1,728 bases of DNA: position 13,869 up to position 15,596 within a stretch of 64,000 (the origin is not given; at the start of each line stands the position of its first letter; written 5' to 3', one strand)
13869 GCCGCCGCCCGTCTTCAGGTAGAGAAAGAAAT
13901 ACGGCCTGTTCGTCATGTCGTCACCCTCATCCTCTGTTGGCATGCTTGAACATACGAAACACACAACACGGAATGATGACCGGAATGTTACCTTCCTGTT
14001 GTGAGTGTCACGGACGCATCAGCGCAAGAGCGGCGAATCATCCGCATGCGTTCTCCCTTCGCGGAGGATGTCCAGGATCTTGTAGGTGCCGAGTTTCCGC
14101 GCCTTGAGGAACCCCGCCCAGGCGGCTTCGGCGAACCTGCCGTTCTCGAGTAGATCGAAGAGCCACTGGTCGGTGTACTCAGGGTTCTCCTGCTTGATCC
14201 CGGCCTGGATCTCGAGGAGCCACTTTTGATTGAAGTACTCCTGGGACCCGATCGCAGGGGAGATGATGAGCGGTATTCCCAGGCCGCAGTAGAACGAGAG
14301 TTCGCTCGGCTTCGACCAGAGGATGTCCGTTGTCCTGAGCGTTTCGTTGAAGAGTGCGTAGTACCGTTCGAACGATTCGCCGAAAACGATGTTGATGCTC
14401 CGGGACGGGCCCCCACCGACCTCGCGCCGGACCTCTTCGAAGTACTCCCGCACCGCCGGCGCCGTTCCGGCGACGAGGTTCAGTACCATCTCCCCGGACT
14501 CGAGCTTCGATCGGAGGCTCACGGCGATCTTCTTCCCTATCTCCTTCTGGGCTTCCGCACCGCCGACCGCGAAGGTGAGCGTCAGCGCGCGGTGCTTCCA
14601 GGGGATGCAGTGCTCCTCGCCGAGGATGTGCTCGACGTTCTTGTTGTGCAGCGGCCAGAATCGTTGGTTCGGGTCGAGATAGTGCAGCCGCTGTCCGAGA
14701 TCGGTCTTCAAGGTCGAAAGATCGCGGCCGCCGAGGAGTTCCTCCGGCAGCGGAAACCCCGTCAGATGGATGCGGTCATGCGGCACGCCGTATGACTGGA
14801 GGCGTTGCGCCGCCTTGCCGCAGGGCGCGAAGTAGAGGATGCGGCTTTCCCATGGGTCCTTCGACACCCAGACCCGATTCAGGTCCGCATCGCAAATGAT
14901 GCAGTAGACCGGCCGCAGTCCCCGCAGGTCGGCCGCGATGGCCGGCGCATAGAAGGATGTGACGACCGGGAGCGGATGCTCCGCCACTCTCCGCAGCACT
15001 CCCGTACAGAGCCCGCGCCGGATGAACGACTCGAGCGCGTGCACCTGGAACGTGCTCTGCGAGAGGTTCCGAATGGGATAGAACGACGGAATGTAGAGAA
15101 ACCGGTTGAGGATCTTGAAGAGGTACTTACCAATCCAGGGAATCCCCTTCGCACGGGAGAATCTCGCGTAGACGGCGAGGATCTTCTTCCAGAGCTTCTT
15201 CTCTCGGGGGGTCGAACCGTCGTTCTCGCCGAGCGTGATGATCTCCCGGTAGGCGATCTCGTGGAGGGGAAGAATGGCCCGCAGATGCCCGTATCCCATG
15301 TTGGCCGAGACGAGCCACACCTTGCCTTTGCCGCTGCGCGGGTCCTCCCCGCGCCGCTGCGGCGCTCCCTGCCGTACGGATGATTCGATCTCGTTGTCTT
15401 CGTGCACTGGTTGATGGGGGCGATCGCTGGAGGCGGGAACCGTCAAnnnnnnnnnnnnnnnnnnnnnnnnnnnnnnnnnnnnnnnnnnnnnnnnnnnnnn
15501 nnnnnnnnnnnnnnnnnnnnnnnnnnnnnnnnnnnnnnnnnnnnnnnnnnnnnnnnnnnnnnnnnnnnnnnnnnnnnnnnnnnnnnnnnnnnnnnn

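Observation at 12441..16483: Putative glycolipid operon: LpxH-like metallophosphoesterase, two tandem MGDG-synthase/UgtP-like GT28 paralogues and a small Cys/His protein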

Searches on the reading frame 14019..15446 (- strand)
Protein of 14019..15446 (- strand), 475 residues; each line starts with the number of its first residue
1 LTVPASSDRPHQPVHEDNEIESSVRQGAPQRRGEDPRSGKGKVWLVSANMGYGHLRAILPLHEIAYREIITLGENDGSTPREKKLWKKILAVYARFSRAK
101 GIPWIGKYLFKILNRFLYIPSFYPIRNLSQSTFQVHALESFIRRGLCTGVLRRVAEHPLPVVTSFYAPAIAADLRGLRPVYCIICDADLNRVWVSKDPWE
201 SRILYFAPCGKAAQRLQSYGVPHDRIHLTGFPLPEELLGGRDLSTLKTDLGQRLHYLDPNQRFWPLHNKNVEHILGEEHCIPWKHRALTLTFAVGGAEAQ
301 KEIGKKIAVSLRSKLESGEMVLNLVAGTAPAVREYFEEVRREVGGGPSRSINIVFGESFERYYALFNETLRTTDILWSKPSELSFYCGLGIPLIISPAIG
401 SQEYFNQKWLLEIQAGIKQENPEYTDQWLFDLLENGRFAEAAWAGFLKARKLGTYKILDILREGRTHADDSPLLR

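Call 3: search_protein_families(library=pfam, proteins=[window:14019-15446:-], max_evalue=0.1)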
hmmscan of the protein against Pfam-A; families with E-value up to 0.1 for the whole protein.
window:14019-15446:- (475 aa): 1 family
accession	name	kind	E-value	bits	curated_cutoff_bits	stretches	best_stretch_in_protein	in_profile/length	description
PF22053.2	DUF6938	-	1.9e-08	34.6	27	1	354-455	127-225/236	Domain of unknown function (DUF6938)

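Call 4: search_protein_families(library=ncbifam, proteins=[window:14019-15446:-], max_evalue=0.1)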
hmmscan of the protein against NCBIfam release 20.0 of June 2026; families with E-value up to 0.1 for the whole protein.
window:14019-15446:- (475 aa): 1 family
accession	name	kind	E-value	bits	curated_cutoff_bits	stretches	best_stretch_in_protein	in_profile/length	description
NF010135.0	PRK13609.1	equivalog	0.0012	17.8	500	1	177-235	127-181/388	diglucosyl diacylglycerol synthase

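Call 8: find_homologous_proteins(query=window:14019-15446:-)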
Query window:14019-15446:- (475 aa): 3042 proteins with E <= 0.001 among 8000 candidates; the best 120 are listed.
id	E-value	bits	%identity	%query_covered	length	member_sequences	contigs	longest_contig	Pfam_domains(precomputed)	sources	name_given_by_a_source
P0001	0.0e+0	1075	100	97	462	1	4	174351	PF22053.3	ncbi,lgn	-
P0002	2.3e-234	797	77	92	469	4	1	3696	PF22053.3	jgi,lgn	jgi:hypothetical protein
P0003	1.9e-231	787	75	94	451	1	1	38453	PF22053.3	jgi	jgi:hypothetical protein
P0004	7.2e-230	782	75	95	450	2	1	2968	PF22053.3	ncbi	-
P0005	2.9e-223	760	74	92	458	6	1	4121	PF22053.3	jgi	jgi:hypothetical protein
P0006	6.3e-222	756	70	95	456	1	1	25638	PF22053.3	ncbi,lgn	-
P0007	6.4e-220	749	71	96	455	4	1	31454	PF22053.3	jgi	jgi:hypothetical protein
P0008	5.6e-216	736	74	90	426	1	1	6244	PF22053.3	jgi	jgi:hypothetical protein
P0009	1.8e-205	701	70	90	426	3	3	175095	PF22053.3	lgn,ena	-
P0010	2.3e-202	691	70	90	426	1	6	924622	PF22053.3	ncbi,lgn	-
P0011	3.4e-202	691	63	100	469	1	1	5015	PF22053.3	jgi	jgi:hypothetical protein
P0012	4.6e-201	687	67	92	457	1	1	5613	PF22053.3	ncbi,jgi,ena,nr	ncbi:MAG TPA: hypothetical protein VKS81_01645 [Bacteroidota bacterium]|nr:hypothetical protein [Bac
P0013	7.5e-201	686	66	92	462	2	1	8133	PF22053.3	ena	-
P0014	3.8e-200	684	66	92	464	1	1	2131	PF22053.3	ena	-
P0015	9.1e-198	676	65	93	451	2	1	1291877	PF22053.3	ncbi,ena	-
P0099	8.4e-181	620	61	91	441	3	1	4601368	PF22053.3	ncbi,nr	ncbi:MAG: hypothetical protein IPM56_15115 [Ignavibacteriales bacterium]|nr:MAG: hypothetical protei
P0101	1.2e-180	619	58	96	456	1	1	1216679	PF22053.3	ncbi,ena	-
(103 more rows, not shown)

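Call 9: find_encoding_contigs(protein=P0099, flank=8000, max_places=2)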
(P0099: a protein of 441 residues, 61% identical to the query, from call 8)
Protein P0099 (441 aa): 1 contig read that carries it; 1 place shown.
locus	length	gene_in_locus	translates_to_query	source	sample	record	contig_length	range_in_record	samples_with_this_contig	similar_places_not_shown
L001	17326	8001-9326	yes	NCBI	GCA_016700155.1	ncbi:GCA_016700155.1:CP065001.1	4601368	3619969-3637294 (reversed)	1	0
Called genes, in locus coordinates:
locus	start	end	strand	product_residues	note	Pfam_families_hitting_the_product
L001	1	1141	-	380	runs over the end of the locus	PF00149:Metallophos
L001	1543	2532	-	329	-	PF01180:DHO_dh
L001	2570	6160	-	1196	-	PF01855:POR_N, PF17147:PFOR_II, PF01558:POR, PF10371:EKR, PF12837:Fer4_6 (weak), PF12838:Fer4_7, PF13484:Fer4_16, PF02775:TPP_enzyme_C, +5 more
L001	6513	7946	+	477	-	PF19293:CdaA_N (weak), PF02457:DAC, PF07949:YbbR (weak)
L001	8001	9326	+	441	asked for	PF22053:DUF6938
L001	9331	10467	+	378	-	PF06925:MGDG_synth, PF04101:Glyco_tran_28_C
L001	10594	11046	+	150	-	PF01797:Y1_Tnp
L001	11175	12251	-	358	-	PF01926:MMR_HSR1 (weak), PF06071:YchF-GTPase_C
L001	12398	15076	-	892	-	PF05547:Peptidase_M6, PF18962:Por_Secre_tail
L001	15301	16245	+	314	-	PF03547:Mem_trans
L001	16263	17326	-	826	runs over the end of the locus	PF18962:Por_Secre_tail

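Call 10: find_encoding_contigs(protein=P0101, flank=8000, max_places=2)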
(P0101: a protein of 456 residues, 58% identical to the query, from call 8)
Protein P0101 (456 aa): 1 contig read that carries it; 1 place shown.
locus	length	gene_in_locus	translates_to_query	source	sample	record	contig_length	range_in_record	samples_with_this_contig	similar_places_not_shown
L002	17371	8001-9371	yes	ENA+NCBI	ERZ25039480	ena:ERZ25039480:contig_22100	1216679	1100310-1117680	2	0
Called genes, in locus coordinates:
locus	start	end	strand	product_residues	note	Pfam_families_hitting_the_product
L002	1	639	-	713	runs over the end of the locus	PF01433:Peptidase_M1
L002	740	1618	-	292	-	-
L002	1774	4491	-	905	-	-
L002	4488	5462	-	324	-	-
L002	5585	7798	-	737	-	PF22842:Pel9A-like_beta_helix (faint), PF13229:Beta_helix, PF05048:NosD (faint), PF13229:Beta_helix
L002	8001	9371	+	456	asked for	PF22053:DUF6938 (weak)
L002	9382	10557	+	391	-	PF06925:MGDG_synth, PF04101:Glyco_tran_28_C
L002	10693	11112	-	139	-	PF01894:YjbQ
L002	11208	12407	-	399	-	PF01168:Ala_racemase_N (weak), PF02784:Orn_Arg_deC_N, PF00278:Orn_DAP_Arg_deC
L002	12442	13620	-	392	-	PF01916:DS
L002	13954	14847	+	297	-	-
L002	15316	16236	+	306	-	PF01370:Epimerase (faint), PF05368:NmrA, PF13460:NAD_binding_10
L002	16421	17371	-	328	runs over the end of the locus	PF04185:Phosphoesterase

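Call 11: find_encoding_contigs(protein=P0001, flank=10000, max_places=3)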
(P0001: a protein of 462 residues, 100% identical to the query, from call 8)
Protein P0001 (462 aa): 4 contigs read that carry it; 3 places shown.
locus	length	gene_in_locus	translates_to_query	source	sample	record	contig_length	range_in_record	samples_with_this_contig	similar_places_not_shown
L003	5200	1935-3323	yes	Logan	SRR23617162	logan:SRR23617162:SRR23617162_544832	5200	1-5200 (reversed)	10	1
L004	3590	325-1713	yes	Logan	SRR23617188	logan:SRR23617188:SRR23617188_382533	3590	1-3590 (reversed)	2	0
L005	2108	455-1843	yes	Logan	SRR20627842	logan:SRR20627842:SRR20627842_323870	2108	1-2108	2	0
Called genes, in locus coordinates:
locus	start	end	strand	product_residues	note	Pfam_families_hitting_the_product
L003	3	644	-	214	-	?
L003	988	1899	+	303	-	PF00149:Metallophos (weak), PF12850:Metallophos_2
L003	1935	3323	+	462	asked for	PF22053:DUF6938 (faint)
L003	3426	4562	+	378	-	PF06925:MGDG_synth, PF04101:Glyco_tran_28_C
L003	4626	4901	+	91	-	-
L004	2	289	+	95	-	?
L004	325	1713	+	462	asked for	PF22053:DUF6938 (faint)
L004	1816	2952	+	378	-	PF06925:MGDG_synth, PF04101:Glyco_tran_28_C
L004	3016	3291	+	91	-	-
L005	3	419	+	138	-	?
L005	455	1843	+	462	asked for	PF22053:DUF6938 (faint)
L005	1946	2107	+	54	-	?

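Call 14: find_related_loci(query=A1, collection=genome_contigs, flank=6000)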
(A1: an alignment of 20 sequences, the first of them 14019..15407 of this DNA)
Query A1 (462 aa) in genome_contigs; peptide patterns used: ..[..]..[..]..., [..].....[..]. (x = any residue, [..] = any of these).
600 stretches matched a pattern (row limit reached: there are more); 590 encode a relative of the query (tblastn E <= 1e-3); the best 80 are kept; 80 distinct loci.
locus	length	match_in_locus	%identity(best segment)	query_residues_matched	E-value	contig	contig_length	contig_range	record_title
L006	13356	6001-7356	70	13-462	0e+0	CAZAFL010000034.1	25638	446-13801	MAG TPA_asm: uncultured Chlorobiaceae bacterium isolate binchicken_co185_181 genome assembly, contig: NODE_2475_length_2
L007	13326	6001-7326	65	19-462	0e+0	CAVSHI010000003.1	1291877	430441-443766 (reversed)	MAG: Ignavibacteriota bacterium isolate MFD01476.bin.1.124 genome assembly, contig: contig_39632, whole genome shotgun s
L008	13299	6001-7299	66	29-462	0e+0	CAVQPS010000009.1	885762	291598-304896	MAG: uncultured Ignavibacteriales bacterium isolate MFD01476.bin.1.135 genome assembly, contig: contig_39515, whole geno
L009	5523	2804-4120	67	24-462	0e+0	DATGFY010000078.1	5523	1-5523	MAG TPA_asm: Bacteroidota bacterium isolate SMAG_U9740 k141_19641, whole genome shotgun sequence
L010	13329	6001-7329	63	19-462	0e+0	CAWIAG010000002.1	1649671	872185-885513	MAG: uncultured Ignavibacteriales bacterium isolate MFD02138.bin.1.26 genome assembly, contig: contig_32691, whole genom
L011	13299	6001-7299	64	29-462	0e+0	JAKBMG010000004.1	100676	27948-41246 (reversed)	MAG: Bacteroidetes bacterium isolate FK3.bin26 NODE_315_length_100676_cov_1.435131, whole genome shotgun sequence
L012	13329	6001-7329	63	16-462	0e+0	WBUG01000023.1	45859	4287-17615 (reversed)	MAG: Bacteroidetes bacterium isolate SB10 contig_473, whole genome shotgun sequence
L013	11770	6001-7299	63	29-462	0e+0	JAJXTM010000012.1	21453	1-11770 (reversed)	MAG: Bacteroidetes bacterium isolate BP4.bin52 NODE_2661_length_21453_cov_3.502298, whole genome shotgun sequence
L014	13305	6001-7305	61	25-461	0e+0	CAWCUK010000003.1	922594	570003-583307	MAG: uncultured Bacteroidetes bacterium isolate MFD01721.bin.1.37 genome assembly, contig: contig_29335, whole genome sh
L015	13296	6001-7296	62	30-462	0e+0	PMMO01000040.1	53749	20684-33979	MAG: Ignavibacteriae bacterium isolate fen_1255 73.20100900_E1D.85_contig_128, whole genome shotgun sequence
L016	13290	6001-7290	62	29-462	0e+0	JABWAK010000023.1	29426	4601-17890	MAG: Bacteroidetes bacterium isolate MAG_2 scaffold_1406, whole genome shotgun sequence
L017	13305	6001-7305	60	24-462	0e+0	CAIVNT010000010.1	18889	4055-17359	MAG: uncultured Ignavibacteriae bacterium isolate LJ_bin-0454 genome assembly, contig: bin-0454:010/695, whole genome sh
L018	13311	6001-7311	60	25-462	0e+0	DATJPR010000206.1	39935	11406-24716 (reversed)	MAG TPA_asm: Bacteroidota bacterium isolate SMAG_U14918 k141_1815246, whole genome shotgun sequence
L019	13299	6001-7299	62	29-462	0e+0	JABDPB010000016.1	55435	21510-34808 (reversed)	MAG: Ignavibacteriaceae bacterium isolate Site_B3 k127_481524, whole genome shotgun sequence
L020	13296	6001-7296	60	28-460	0e+0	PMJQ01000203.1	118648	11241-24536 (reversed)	MAG: Ignavibacteriae bacterium isolate fen_1277 73.20120600_E2D.52_contig_18036, whole genome shotgun sequence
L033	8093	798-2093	60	18-452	3e-176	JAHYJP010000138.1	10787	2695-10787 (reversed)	MAG: Bacteroidales bacterium isolate KA25 NODE_2782_length_10787_cov_5.808630, whole genome shotgun sequence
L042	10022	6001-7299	58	25-460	6e-173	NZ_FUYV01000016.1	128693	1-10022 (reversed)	Alkalitalea saponilacus strain DSM 24412, whole genome shotgun sequence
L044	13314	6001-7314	57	24-462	2e-170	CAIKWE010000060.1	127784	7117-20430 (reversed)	MAG: uncultured Verrucomicrobia bacterium isolate Kiruna_bin-04469 genome assembly, contig: bin-04469:60/60, whole genom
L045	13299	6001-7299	58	29-462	2e-170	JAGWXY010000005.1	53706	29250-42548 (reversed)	MAG: Verrucomicrobia bacterium isolate REEB478 contig-150_933, whole genome shotgun sequence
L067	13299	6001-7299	54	29-462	3e-158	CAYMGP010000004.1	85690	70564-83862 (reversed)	MAG TPA_asm: uncultured Spirochaetaceae bacterium isolate SRP068000_co1_611 genome assembly, contig: NODE_162_length_856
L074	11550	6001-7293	54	27-458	3e-154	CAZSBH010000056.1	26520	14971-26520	MAG TPA_asm: uncultured Spirochaetaceae bacterium isolate SRP214966_co2_439 genome assembly, contig: NODE_2278_length_26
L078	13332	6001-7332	52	23-462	1e-145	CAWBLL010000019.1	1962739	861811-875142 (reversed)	MAG: uncultured Bacteroidales bacterium isolate MFD02416.bin.1.315 genome assembly, contig: contig_5968, whole genome sh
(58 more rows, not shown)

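Call 17: search_solved_structures(query=A1, max_evalue=1, show_alignments=2)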
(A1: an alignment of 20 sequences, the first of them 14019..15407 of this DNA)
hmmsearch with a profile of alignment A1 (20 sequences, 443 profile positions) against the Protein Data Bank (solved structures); distinct sequences matched with E-value up to 1: 5.
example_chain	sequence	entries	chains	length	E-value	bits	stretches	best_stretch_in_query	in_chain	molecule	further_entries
9wde_A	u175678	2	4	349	0.00023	23.5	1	284-385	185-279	Processive diacylglycerol beta-glucosyltransferase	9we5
10zg_A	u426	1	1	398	0.019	17.1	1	303-403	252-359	Glycosyl transferase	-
5dld_A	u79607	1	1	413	0.16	14.1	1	174-239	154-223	UDP-N-Acetylglucosamine 2-epimerase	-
1ul7_A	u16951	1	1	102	0.77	11.8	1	237-312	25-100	MAP/microtubule affinity-regulating kinase 3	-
1v5s_A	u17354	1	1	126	0.93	11.6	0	238-313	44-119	MAP/microtubule affinity-regulating kinase 3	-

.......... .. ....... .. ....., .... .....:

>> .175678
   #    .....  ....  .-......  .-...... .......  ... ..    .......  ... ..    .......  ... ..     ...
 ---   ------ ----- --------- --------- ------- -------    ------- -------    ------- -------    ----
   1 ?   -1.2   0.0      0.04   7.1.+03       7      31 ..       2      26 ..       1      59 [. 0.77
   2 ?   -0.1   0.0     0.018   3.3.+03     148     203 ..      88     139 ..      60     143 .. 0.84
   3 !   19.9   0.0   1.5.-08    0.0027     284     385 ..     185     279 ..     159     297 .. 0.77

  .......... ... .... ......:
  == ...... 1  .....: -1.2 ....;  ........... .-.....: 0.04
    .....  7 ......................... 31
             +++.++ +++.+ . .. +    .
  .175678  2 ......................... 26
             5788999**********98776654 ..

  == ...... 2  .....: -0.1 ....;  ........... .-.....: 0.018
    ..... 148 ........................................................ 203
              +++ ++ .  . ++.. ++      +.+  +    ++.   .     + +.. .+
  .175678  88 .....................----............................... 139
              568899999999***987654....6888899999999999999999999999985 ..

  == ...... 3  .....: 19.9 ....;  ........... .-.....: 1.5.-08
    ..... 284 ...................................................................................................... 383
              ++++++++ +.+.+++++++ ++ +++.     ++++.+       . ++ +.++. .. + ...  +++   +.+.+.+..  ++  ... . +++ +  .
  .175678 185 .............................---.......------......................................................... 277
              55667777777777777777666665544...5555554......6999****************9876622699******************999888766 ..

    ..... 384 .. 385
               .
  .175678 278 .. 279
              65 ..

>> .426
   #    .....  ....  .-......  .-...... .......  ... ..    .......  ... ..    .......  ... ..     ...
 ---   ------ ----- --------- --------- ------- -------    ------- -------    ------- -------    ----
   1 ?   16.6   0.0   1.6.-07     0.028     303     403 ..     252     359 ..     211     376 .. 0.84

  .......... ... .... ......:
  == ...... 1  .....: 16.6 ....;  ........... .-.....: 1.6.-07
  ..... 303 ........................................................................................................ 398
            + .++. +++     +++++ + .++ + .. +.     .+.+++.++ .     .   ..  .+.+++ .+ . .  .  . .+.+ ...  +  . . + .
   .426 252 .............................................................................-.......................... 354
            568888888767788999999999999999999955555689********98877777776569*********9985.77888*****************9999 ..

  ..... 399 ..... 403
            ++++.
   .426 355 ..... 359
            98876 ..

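Call 27: predict_structure(alignment_id=A1)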
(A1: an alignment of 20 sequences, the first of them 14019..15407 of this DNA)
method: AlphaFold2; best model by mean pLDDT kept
length: 462 residues; sequences in the alignment: 20
mean_pLDDT: 82.4   pTM: 0.82
mean pLDDT of the five models: 82.4, 81.1, 80.5, 80.1, 80.1
residues with pLDDT >= 90: 260; 70-90: 111; 50-70: 35; < 50: 56
segments of 3 or more residues with pLDDT < 50: 1-26, 85-93, 97-117
pLDDT, mean of each block of 10 residues (from residue 1): 36 33 55 84 92 89 83 72 49 49 38 45 80 90 93 91 93 74 86 90 87 92 94 95 95 94 91 93 77 97 97 94 97 94 93 95 89 94 79 88 95 97 97 92 92 67 55
secondary structure, 60 per line:
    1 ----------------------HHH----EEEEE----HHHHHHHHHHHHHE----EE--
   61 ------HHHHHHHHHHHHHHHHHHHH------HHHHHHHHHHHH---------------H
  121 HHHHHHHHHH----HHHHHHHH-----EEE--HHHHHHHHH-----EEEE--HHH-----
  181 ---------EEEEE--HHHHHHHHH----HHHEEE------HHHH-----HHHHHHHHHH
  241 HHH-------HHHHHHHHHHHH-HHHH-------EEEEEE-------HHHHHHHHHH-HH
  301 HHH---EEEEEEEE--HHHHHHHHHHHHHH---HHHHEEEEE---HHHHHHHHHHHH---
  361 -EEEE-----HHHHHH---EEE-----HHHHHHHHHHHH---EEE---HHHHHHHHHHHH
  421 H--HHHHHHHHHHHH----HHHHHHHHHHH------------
elements in order: E30-34 H39-51 H67-86 H93-104 H120-130 H135-142 E148-150 H153-161 E167-170 E190-194 H197-205 E213-215 H222-225 H231-243 H251-262 H264-267 E275-280 H288-297 H299-303 E307-314 H317-330 H334-337 E338-342 H346-357 E362-365 H371-376 E380-382 H388-399 E403-405 H409-421 H424-435 H440-450
